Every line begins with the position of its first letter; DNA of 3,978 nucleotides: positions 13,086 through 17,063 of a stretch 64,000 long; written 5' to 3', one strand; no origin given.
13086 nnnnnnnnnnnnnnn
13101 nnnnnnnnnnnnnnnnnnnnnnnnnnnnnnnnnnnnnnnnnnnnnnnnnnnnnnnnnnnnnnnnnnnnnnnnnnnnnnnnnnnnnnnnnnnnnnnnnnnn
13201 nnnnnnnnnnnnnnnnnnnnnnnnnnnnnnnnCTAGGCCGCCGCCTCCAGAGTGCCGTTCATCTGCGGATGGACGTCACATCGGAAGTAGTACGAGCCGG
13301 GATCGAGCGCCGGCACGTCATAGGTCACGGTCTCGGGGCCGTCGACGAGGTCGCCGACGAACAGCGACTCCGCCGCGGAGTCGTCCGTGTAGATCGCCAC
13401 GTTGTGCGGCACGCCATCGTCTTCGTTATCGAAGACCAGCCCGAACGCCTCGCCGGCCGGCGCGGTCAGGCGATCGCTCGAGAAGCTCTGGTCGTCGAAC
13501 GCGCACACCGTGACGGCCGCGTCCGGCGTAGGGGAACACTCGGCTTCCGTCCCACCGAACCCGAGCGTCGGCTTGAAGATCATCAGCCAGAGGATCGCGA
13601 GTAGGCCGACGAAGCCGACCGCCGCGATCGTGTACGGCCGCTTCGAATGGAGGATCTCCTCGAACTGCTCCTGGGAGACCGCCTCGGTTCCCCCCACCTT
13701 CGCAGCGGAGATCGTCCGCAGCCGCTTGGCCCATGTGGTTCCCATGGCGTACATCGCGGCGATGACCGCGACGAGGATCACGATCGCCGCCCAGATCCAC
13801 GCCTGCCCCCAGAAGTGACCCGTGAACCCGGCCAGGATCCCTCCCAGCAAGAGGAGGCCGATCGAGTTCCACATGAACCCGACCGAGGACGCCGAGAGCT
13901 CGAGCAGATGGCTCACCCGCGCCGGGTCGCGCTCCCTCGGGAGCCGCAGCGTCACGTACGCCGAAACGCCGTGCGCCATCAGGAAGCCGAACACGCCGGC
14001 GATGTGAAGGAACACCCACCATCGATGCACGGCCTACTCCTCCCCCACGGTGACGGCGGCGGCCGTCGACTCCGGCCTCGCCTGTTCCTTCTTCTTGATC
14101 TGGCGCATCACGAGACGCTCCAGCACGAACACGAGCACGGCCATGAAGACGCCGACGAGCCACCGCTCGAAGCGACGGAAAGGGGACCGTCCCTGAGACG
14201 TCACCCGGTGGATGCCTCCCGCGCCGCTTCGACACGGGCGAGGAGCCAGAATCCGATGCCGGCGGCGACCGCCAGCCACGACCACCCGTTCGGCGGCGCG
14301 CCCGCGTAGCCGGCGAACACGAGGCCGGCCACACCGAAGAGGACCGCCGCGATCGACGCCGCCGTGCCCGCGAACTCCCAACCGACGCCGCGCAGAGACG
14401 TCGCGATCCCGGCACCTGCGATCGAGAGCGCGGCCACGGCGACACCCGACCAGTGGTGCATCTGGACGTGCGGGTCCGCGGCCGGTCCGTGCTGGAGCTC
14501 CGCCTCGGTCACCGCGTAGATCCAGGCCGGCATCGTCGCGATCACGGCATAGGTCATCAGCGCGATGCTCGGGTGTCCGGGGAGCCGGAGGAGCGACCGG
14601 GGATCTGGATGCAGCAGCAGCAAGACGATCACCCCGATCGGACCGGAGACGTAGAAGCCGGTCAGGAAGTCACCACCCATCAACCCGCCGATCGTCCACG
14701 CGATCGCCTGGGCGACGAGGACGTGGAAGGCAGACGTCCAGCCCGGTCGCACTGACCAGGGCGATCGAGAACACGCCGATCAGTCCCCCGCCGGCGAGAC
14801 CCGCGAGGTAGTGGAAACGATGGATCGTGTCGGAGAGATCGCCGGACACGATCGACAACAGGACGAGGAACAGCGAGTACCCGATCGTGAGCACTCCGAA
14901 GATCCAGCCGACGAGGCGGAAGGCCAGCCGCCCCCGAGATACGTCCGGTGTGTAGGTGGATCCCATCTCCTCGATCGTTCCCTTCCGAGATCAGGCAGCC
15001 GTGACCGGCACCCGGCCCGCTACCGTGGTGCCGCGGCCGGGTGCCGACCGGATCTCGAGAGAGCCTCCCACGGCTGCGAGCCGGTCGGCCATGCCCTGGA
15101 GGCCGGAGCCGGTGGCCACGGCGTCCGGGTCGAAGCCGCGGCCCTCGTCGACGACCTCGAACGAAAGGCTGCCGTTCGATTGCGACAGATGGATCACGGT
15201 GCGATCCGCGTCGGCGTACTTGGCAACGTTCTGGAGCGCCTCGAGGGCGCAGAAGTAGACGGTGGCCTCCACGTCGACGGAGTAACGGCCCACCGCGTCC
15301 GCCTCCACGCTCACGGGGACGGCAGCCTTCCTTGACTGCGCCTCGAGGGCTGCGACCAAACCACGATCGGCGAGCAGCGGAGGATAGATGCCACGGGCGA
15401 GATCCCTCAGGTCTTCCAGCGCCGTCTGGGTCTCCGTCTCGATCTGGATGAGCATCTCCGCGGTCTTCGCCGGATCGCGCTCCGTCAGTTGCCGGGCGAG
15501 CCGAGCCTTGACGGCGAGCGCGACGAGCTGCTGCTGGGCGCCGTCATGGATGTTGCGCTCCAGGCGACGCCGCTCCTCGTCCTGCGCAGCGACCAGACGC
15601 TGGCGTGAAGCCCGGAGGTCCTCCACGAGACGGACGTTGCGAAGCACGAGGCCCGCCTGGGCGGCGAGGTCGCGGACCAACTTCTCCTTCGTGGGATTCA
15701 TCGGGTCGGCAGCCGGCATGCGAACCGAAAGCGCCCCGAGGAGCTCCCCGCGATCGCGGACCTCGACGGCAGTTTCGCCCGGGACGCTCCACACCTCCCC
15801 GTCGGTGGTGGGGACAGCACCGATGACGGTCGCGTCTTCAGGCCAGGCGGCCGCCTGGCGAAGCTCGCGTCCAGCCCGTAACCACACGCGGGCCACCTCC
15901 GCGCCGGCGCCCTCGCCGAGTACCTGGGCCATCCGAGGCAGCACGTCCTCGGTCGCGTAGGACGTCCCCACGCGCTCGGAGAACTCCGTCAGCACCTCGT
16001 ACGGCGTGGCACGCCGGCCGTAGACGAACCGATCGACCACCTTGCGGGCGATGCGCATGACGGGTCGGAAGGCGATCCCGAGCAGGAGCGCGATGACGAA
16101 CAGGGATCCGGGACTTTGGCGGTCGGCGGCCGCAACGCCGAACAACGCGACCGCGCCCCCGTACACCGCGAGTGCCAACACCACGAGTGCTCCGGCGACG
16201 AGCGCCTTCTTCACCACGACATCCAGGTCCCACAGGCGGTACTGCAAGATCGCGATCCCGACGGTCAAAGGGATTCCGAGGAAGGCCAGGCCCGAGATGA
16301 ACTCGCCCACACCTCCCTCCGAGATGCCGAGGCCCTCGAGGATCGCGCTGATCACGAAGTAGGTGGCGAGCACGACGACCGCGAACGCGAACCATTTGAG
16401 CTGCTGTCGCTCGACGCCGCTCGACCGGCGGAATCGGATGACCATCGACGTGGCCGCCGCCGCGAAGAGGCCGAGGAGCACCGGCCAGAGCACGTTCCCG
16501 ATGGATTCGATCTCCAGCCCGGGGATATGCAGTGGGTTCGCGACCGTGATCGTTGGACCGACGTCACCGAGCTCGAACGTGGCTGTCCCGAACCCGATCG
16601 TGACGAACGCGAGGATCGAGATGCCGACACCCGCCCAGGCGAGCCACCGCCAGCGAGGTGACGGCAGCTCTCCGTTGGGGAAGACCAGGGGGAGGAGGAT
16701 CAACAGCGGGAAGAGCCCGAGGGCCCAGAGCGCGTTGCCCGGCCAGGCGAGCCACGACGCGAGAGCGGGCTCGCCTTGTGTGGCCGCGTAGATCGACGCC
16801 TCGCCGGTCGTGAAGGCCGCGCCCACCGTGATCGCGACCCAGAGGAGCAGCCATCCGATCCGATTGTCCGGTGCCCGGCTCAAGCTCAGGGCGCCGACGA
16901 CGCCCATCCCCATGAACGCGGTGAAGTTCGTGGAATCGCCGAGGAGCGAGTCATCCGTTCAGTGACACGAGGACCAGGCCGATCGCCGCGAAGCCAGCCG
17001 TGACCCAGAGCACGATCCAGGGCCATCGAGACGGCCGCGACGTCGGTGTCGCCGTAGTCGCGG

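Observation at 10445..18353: Seven-gene translationally coupled operon joining a response-regulator adenylate cyclase, a sensor kinase, a membrane cupredoxin, a USP-Rieske-reductase fusion and a cNMP-binding protein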

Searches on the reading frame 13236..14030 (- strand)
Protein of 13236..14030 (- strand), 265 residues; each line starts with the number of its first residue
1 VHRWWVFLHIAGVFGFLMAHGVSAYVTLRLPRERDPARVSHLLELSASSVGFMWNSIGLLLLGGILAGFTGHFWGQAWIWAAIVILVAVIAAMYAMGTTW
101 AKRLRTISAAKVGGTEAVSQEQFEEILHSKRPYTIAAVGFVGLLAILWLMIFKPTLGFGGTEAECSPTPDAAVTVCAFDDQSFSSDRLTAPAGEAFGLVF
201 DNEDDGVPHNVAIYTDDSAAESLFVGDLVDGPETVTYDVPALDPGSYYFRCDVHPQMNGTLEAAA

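Call 6: search_protein_families(library=pfam, proteins=[window:13236-14030:-], max_evalue=0.01)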
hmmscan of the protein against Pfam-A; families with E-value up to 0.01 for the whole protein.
window:13236-14030:- (265 aa): 3 families
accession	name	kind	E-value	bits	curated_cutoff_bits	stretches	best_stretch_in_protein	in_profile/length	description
PF13473.12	Cupredoxin_1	-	7.3e-11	42.5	27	1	146-261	6-102/104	Cupredoxin-like domain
PF10027.14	DUF2269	-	3.8e-06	27.5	28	1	7-154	5-150/150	Predicted integral membrane protein (DUF2269)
PF09534.15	Trp_oprn_chp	-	0.00091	19.6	29.6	1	43-153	34-140/180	Tryptophan-associated transmembrane protein (Trp_oprn_chp)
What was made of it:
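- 13233..14030 (-): DUF2269-type four-helix membrane domain (residues 1-155; invariant His9, His20, Gly21, Trp78, Met150; about 90% Met93) fused to an extracytoplasmic type-1 copper cupredoxin (residues about 173-265; ligands His in PHNV and Cys/His/Met in CDVHPQM). Pfam Cupredoxin_1 42.5 bits; DUF2269 27.5 bits against a cut-off of 28 (call 6).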

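Call 25: find_homologous_proteins(query=window:13236-14030:-, max_evalue=0.001)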
Query window:13236-14030:- (265 aa): 841 proteins with E <= 0.001 among 6959 candidates; the best 120 are listed.
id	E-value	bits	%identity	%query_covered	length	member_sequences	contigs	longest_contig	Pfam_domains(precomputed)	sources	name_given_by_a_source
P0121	2.5e-165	567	94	100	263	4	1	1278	PF13473.13,PF10027.15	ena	-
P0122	1.1e-162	558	92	100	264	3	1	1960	PF13473.13,PF10027.15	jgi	jgi:uncharacterized membrane protein/plastocyanin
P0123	3.5e-161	553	92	100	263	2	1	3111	PF13473.13,PF10027.15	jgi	jgi:plastocyanin/uncharacterized membrane protein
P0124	1.0e-160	552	92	100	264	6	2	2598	PF13473.13,PF10027.15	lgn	-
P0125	4.2e-160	550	91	100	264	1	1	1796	PF13473.13,PF10027.15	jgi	jgi:plastocyanin/uncharacterized membrane protein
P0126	1.5e-159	548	90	100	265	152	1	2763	PF13473.13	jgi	jgi:plastocyanin/uncharacterized membrane protein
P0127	7.8e-157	539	89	100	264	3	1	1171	PF13473.13,PF10027.15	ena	-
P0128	4.5e-156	536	89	100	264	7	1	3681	PF13473.13,PF10027.15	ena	-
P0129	6.5e-156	536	88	100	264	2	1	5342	PF13473.13,PF10027.15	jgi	jgi:plastocyanin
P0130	4.9e-155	533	87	100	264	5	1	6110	PF13473.13,PF10027.15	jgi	jgi:plastocyanin/uncharacterized membrane protein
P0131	9.3e-155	532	87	100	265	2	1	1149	PF13473.13,PF10027.15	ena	-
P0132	2.4e-154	531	87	100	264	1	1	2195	PF13473.13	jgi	jgi:plastocyanin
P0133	2.6e-153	527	88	100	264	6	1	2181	PF13473.13,PF10027.15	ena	-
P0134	3.1e-153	527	88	100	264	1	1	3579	PF13473.13,PF10027.15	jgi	jgi:plastocyanin/uncharacterized membrane protein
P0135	2.0e-152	525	87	100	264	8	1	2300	PF13473.13,PF10027.15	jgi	-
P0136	2.2e-152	524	88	100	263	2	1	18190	PF13473.13,PF10027.15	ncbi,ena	-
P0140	8.2e-147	506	93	91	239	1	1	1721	PF13473.13,PF10027.15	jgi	jgi:uncharacterized membrane protein/plastocyanin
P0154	4.3e-144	497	83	100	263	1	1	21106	PF13473.13,PF10027.15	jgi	jgi:plastocyanin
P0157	7.3e-143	493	82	100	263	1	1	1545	PF13473.13,PF10027.15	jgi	jgi:plastocyanin/uncharacterized membrane protein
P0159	1.5e-142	492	81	100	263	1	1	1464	PF13473.13,PF10027.15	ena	-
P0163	1.1e-140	486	83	99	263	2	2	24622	PF13473.13,PF10027.15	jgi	jgi:plastocyanin/uncharacterized membrane protein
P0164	1.3e-140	486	83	100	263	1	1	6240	PF13473.13,PF10027.15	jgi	jgi:plastocyanin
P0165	1.6e-140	486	82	100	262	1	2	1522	PF13473.13,PF10027.15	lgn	-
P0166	2.6e-140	485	82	99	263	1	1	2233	PF13473.13,PF10027.15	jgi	jgi:plastocyanin/uncharacterized membrane protein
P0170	9.2e-140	483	82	99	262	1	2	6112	PF13473.13,PF10027.15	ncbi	-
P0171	1.3e-139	483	81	100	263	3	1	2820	PF13473.13,PF10027.15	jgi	jgi:plastocyanin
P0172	1.7e-139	482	81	100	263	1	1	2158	PF13473.13,PF10027.15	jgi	jgi:plastocyanin/uncharacterized membrane protein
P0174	2.4e-139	482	81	100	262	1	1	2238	PF13473.13,PF10027.15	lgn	-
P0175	3.4e-139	481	81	100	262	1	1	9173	PF13473.13,PF10027.15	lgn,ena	-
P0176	4.9e-139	481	81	100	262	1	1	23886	PF13473.13,PF10027.15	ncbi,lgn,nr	ncbi:MAG TPA: cupredoxin domain-containing protein [Actinomycetota bacterium]|nr:cupredoxin domain-c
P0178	9.9e-139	480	82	100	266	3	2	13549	PF13473.13,PF10027.15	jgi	jgi:uncharacterized membrane protein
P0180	1.1e-138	479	81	100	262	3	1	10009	PF13473.13,PF10027.15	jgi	jgi:plastocyanin/uncharacterized membrane protein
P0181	1.6e-138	479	81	100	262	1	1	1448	PF13473.13,PF10027.15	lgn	-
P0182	1.6e-138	479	81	100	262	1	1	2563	PF13473.13,PF10027.15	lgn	-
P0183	1.8e-138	479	80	100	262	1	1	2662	PF13473.13,PF10027.15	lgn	-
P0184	2.3e-138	478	81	100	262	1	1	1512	PF13473.13,PF10027.15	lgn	-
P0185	2.4e-138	478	81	100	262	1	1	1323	PF13473.13,PF10027.15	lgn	-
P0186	3.0e-138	478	80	100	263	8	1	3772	PF13473.13,PF10027.15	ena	-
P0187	3.2e-138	478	81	100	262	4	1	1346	PF13473.13,PF10027.15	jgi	jgi:plastocyanin/uncharacterized membrane protein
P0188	3.3e-138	478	81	100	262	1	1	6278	PF13473.13,PF10027.15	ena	-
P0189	3.5e-138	478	82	99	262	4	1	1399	PF13473.13,PF10027.15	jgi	-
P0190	3.6e-138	478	81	100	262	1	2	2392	PF13473.13,PF10027.15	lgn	-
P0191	3.7e-138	478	81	100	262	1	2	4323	PF13473.13,PF10027.15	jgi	jgi:plastocyanin/uncharacterized membrane protein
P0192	3.7e-138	478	81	100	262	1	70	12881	PF13473.13,PF10027.15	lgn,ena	-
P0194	4.5e-138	477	80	100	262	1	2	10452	PF13473.13,PF10027.15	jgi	jgi:plastocyanin/uncharacterized membrane protein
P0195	4.7e-138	477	81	100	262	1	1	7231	PF13473.13,PF10027.15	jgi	jgi:plastocyanin/uncharacterized membrane protein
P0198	6.9e-138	477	80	100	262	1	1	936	PF13473.13,PF10027.15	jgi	jgi:plastocyanin/uncharacterized membrane protein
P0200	1.0e-137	476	81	100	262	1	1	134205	PF13473.13,PF10027.15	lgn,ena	-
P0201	1.0e-137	476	80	100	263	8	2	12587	PF13473.13,PF10027.15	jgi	jgi:plastocyanin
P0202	1.3e-137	476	81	100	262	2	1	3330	PF13473.13,PF10027.15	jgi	jgi:plastocyanin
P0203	1.3e-137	476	81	100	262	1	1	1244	PF13473.13,PF10027.15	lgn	-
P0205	1.4e-137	476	81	100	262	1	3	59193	PF13473.13,PF10027.15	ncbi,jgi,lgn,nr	ncbi:MAG: blue (type 1) copper domain protein [Actinomycetia bacterium]|jgi:plastocyanin|nr:blue (ty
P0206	1.6e-137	476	80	100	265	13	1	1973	PF13473.13,PF10027.15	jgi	jgi:uncharacterized membrane protein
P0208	2.8e-137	475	81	100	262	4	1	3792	PF13473.13,PF10027.15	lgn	-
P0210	4.0e-137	474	81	100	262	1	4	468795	PF13473.13,PF10027.15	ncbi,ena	-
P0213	8.1e-137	473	80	100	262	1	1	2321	PF13473.13,PF10027.15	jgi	jgi:uncharacterized membrane protein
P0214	8.2e-137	473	80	99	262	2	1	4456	PF13473.13,PF10027.15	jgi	jgi:plastocyanin/uncharacterized membrane protein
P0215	8.7e-137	473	81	100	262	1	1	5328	PF13473.13,PF10027.15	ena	-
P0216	8.9e-137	473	80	100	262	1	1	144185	PF13473.13,PF10027.15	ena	-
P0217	9.7e-137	473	79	99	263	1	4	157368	PF13473.13,PF10027.15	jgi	jgi:plastocyanin/uncharacterized membrane protein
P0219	8.4e-136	470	78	100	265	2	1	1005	PF13473.13,PF10027.15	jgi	jgi:hypothetical protein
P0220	8.7e-136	470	79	99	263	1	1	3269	PF13473.13,PF10027.15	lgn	-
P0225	2.2e-134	465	78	100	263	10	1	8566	PF13473.13,PF10027.15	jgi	jgi:plastocyanin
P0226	2.3e-134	465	78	99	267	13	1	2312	PF13473.13,PF10027.15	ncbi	ncbi:MAG TPA: cupredoxin domain-containing protein [Actinomycetota bacterium]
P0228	3.2e-134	465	77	100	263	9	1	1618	PF13473.13,PF10027.15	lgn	-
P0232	2.1e-133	462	77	100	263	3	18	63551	PF13473.13,PF10027.15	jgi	jgi:plastocyanin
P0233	3.8e-133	461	78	100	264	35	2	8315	PF13473.13,PF10027.15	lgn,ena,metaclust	metaclust:\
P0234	5.7e-133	461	77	100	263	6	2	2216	PF13473.13,PF10027.15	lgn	-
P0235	6.4e-133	461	77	100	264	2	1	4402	PF13473.13,PF10027.15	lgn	-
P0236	7.9e-133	460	79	99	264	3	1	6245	PF13473.13,PF10027.15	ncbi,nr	ncbi:MAG TPA: cupredoxin domain-containing protein, partial [Actinomycetota bacterium]|nr:cupredoxin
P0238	1.8e-132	459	76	100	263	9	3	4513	PF13473.13,PF10027.15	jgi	jgi:plastocyanin/uncharacterized membrane protein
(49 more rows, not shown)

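Call 28: search_protein_families(library=ncbifam, proteins=[window:13236-14030:-], max_evalue=0.001)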
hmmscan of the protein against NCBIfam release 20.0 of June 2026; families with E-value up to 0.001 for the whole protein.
window:13236-14030:- (265 aa): 0 families

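Call 40: predict_structure(alignment_id=A2)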
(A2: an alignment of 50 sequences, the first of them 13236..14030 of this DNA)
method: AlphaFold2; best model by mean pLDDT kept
length: 265 residues; sequences in the alignment: 50
mean_pLDDT: 93.7   pTM: 0.76
mean pLDDT of the five models: 93.7, 91.4, 90.8, 89.5, 88.9
residues with pLDDT >= 90: 228; 70-90: 26; 50-70: 7; < 50: 4
segments of 3 or more residues with pLDDT < 50: 159-162
pLDDT, mean of each block of 10 residues (from residue 1): 95 97 97 98 97 98 96 87 97 97 97 96 97 96 96 64 69 91 93 97 93 98 98 96 98 96 96
secondary structure, 60 per line:
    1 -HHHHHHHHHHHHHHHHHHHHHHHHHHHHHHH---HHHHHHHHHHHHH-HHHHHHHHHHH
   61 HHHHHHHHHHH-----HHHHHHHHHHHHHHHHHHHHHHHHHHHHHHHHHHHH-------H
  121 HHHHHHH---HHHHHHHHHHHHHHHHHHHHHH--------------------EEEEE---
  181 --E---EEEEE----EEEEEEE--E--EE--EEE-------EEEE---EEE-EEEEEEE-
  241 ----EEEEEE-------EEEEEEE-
elements in order: H2-32 H36-48 H50-71 H77-112 H120-127 H131-152 E173-177 E187-191 E196-202 E212-214 E222-225 E229-231 E233-239 E245-250 E258-264
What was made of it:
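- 13233..14030 (-): AlphaFold2 model with pLDDT 93.7 (call 40).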

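Call 54: search_protein_families(library=pfam, alignment_id=A2, max_evalue=1)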
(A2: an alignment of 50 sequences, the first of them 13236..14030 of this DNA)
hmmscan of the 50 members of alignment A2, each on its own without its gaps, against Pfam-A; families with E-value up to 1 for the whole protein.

A. member 1, window:13236-14030:- (265 aa): 5 families
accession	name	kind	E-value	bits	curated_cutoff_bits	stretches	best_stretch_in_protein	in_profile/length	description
PF13473.12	Cupredoxin_1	-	7.3e-11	42.5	27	1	146-261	6-102/104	Cupredoxin-like domain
PF10027.14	DUF2269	-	3.8e-06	27.5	28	1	7-154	5-150/150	Predicted integral membrane protein (DUF2269)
PF09534.15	Trp_oprn_chp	-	0.00091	19.6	29.6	1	43-153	34-140/180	Tryptophan-associated transmembrane protein (Trp_oprn_chp)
PF00127.26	Copper-bind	-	0.04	14.8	21.2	1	182-261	13-96/99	Copper binding proteins, plastocyanin/azurin family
PF13624.11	SurA_N_3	-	0.28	11.5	27.2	1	80-128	12-59/162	SurA-like N-terminal domain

B. families by the number of members that match (of 50 scanned): 72 families (the first 25 are shown)
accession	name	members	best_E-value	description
PF10027.14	DUF2269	43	1.4e-11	Predicted integral membrane protein (DUF2269)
PF13829.11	DUF4191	13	0.0042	Domain of unknown function (DUF4191)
PF13473.12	Cupredoxin_1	10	1.2e-12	Cupredoxin-like domain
PF00127.26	Copper-bind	9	9.1e-09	Copper binding proteins, plastocyanin/azurin family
PF03653.18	UPF0093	7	0.0035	Uncharacterised protein family (UPF0093)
PF09534.15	Trp_oprn_chp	4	0.00091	Tryptophan-associated transmembrane protein (Trp_oprn_chp)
PF25587.1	Rv2743c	3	0.00022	Rv2743c family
PF07298.16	NnrU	3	0.00053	NnrU protein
PF19762.4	DUF6249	3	0.031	Domain of unknown function (DUF6249)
PF01578.25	Cytochrom_C_asm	2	0.0014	Cytochrome C assembly protein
PF06525.17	SoxE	2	0.0016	Sulfocyanin (SoxE) domain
PF00122.25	E1-E2_ATPase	2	0.0095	E1-E2 ATPase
PF13567.11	DUF4131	2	0.093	Domain of unknown function (DUF4131)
PF06912.16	DUF1275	2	0.44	Protein of unknown function (DUF1275)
PF00034.26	Cytochrom_C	1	2.4e-05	Cytochrome c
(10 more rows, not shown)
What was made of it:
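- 13233..14030 (-): DUF2269 matches 43 of 50 family members (call 54).
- On DUF2269 (PF10027) membrane protein: 43 of 50 aligned family members match, with a best E of 1.4e-11 (call 54).
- Closest known: PuuD membrane urate oxidase. Same: Seven of 50 family members give weak UPF0093 hits (call 54).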

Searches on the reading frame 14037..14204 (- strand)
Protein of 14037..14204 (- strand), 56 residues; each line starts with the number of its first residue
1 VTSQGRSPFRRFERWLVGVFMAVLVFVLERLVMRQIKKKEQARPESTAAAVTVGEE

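Call 6: search_protein_families(library=pfam, proteins=[window:14037-14204:-], max_evalue=0.01)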
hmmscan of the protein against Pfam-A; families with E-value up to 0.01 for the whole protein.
window:14037-14204:- (56 aa): 1 family
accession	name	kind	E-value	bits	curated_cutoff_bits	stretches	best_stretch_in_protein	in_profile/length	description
PF14362.11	DUF4407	-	0.0018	18.1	31.3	1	15-49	48-82/297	Domain of unknown function (DUF4407)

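Call 28: search_protein_families(library=ncbifam, proteins=[window:14037-14204:-], max_evalue=0.001)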
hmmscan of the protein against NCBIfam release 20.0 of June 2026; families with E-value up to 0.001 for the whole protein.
window:14037-14204:- (56 aa): 0 families

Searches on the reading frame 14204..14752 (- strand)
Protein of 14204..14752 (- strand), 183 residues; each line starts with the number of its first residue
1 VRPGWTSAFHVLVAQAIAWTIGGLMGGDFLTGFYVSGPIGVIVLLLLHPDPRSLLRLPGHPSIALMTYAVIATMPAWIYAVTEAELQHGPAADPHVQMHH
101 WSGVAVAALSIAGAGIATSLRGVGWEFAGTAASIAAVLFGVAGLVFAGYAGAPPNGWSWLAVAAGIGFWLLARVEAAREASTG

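Call 6: search_protein_families(library=pfam, proteins=[window:14204-14752:-], max_evalue=0.01)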
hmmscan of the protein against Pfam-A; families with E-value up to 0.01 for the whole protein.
window:14204-14752:- (183 aa): 0 families

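Call 28: search_protein_families(library=ncbifam, proteins=[window:14204-14752:-], max_evalue=0.001)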
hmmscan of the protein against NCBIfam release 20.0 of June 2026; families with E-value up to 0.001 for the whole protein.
window:14204-14752:- (183 aa): 0 families

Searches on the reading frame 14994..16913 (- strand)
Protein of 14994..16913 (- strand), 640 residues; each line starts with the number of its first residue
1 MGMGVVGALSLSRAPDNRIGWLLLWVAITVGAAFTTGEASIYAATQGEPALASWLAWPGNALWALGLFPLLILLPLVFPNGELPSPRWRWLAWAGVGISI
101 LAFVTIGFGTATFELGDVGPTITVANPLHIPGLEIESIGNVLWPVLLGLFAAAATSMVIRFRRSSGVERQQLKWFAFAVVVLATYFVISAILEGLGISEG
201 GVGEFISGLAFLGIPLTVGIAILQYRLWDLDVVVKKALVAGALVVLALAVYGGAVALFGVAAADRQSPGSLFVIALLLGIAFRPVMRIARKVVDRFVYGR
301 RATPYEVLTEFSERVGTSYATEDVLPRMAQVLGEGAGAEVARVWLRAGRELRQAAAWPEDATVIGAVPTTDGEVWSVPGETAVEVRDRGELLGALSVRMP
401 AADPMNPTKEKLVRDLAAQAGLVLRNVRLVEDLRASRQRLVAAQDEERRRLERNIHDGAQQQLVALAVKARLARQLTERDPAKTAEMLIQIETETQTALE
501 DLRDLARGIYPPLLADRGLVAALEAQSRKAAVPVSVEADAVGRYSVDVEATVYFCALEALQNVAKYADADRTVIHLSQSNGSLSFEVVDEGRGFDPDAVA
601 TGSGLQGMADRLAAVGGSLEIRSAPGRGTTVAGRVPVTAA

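Call 6: search_protein_families(library=pfam, proteins=[window:14994-16913:-], max_evalue=0.01)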
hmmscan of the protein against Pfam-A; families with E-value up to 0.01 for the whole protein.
window:14994-16913:- (640 aa): 4 families
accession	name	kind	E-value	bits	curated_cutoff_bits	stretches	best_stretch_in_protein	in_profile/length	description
PF07730.19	HisKA_3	-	1.9e-14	54.4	24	1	447-512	1-66/68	Histidine kinase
PF02518.31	HATPase_c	-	7.3e-10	39.7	26.4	1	552-637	6-109/111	Histidine kinase-, DNA gyrase B-, and HSP90-like ATPase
PF01590.32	GAF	-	7.1e-05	23.8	22.4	0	385-423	95-132/133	GAF domain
PF13581.12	HATPase_c_2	-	0.00011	22.6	27.4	1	538-602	19-87/127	Histidine kinase-like ATPase domain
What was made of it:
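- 14991..17067 (-): Polytopic-membrane sensor histidine kinase (about 692 aa when repaired; HisKA_3, HATPase_c, weak GAF). Its start overlaps the cyclase stop. The frame is broken near 16953 in this window. Pfam (call 6).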

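Call 28: search_protein_families(library=ncbifam, proteins=[window:14994-16913:-], max_evalue=0.001)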
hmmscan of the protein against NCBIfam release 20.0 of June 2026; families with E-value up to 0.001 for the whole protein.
window:14994-16913:- (640 aa): 7 families
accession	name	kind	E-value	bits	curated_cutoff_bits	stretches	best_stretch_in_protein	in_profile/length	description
NF052443.1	SensHisKinMctS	equivalog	1.2e-31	109.5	700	1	422-639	224-450/457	two-component system sensor histidine kinase MctS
NF008649.0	PRK11644.1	equivalog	3e-22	79.1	408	1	436-632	292-491/499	signal transduction histidine-protein kinase/phosphatase UhpB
NF052531.1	Strep_LiaS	equivalog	2.1e-21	76.5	450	1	417-637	104-327/328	envelope stress sensor histidine kinase LiaS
NF007896.0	PRK10600.1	equivalog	2.9e-15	56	578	1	387-632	336-580/598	nitrate/nitrite two-component system sensor histidine kinase NarX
NF047786.1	his_kin_MadS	equivalog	5.2e-13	48.9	500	1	433-636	211-434/434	MadS family sensor histidine kinase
NF008184.0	PRK10935.1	equivalog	1.2e-11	43.9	553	1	435-632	351-554/565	nitrate/nitrite two-component system sensor histidine kinase NarQ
NF047322.1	HK_morpho_MacS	equivalog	8.9e-11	41.6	300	1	417-636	153-367/367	MacS family sensor histidine kinase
